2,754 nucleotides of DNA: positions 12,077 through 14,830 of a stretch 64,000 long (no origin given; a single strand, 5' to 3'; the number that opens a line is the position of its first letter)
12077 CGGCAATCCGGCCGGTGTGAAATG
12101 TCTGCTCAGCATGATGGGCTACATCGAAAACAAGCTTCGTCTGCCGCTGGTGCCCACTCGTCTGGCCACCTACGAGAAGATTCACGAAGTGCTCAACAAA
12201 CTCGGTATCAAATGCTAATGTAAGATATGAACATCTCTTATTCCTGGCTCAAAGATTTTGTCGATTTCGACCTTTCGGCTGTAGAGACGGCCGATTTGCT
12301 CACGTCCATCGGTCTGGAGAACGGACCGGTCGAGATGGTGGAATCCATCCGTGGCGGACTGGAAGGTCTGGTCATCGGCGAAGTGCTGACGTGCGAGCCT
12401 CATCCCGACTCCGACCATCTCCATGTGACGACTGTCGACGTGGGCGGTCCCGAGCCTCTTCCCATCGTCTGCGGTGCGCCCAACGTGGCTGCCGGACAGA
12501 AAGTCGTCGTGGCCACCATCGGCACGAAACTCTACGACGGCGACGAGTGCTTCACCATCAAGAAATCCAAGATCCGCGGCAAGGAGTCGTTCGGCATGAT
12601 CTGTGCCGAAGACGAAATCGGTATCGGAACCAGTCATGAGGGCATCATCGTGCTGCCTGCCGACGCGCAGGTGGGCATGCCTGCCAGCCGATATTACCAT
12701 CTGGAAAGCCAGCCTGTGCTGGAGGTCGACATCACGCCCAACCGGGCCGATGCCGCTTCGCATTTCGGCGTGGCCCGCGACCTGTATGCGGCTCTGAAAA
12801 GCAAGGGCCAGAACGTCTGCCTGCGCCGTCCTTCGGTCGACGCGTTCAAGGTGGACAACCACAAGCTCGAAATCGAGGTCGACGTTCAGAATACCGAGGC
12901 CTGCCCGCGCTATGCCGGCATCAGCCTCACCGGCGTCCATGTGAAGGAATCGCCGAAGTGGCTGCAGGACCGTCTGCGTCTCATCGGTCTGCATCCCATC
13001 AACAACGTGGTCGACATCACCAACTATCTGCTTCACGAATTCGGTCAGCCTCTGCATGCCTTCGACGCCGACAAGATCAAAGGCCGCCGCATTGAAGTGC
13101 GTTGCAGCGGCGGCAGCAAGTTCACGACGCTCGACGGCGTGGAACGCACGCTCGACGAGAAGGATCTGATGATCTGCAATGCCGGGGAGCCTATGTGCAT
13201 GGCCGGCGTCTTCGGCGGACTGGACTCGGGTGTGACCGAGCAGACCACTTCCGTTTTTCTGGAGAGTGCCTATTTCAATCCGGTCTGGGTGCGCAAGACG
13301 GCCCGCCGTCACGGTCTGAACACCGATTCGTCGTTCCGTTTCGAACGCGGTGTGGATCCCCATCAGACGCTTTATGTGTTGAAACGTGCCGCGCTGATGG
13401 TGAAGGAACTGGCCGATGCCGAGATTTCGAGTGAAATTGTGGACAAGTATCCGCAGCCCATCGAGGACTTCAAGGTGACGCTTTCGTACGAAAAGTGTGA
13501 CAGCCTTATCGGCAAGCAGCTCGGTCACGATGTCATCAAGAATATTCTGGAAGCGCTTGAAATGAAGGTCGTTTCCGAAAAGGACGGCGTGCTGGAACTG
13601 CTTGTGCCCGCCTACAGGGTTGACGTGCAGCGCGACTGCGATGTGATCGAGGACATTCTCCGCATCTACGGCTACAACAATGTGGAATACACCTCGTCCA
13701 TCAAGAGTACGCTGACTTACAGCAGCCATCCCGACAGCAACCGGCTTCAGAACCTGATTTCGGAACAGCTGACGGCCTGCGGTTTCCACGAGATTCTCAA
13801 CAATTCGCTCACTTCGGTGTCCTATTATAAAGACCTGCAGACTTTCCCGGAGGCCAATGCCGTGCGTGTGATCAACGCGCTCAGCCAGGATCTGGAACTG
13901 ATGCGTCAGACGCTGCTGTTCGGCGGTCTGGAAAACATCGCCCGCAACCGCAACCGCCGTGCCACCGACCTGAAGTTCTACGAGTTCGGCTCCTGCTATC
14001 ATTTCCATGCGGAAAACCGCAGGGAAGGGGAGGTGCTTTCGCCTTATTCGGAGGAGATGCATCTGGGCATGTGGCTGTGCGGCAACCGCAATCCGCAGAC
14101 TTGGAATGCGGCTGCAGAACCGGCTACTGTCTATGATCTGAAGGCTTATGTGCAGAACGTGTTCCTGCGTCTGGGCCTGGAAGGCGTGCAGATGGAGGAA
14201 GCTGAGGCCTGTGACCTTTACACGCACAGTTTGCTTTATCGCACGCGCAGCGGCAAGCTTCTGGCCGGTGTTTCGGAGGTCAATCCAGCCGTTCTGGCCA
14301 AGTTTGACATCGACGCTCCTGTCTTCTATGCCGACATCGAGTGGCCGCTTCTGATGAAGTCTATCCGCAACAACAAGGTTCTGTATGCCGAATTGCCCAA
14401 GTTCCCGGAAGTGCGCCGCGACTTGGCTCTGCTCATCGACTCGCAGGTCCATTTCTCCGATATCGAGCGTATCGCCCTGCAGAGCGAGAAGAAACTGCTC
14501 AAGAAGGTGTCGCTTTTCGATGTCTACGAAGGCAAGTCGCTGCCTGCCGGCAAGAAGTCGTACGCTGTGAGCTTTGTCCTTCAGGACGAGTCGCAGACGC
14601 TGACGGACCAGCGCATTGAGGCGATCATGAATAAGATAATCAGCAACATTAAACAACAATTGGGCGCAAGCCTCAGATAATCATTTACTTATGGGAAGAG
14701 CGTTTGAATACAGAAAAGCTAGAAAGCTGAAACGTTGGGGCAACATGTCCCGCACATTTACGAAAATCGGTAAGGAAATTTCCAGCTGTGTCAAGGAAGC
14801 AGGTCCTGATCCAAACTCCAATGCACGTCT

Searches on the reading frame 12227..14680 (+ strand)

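Call 42: search_protein_families(library=pfam, proteins=[window:12227-14680:+], max_evalue=0.001)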
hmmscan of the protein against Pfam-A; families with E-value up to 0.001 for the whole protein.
window:12227-14680:+ (817 aa): 5 families
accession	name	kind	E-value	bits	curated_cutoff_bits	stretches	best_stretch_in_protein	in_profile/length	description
PF03483.22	B3_4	-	2.1e-66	223.2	29.3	1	225-396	1-173/174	B3/4 domain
PF17759.6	tRNA_synthFbeta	-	9.1e-44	149.9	22.4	1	494-705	8-213/214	Phenylalanyl tRNA synthetase beta chain CLM domain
PF03147.19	FDX-ACB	-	5.7e-32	110.5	31.1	1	724-817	1-94/94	Ferredoxin-fold anticodon binding domain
PF03484.21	B5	-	1.5e-22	80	28.6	1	417-483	1-67/67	tRNA synthetase B5 domain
PF01588.26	tRNA_bind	-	4.4e-20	72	27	1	48-151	1-95/96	Putative tRNA binding domain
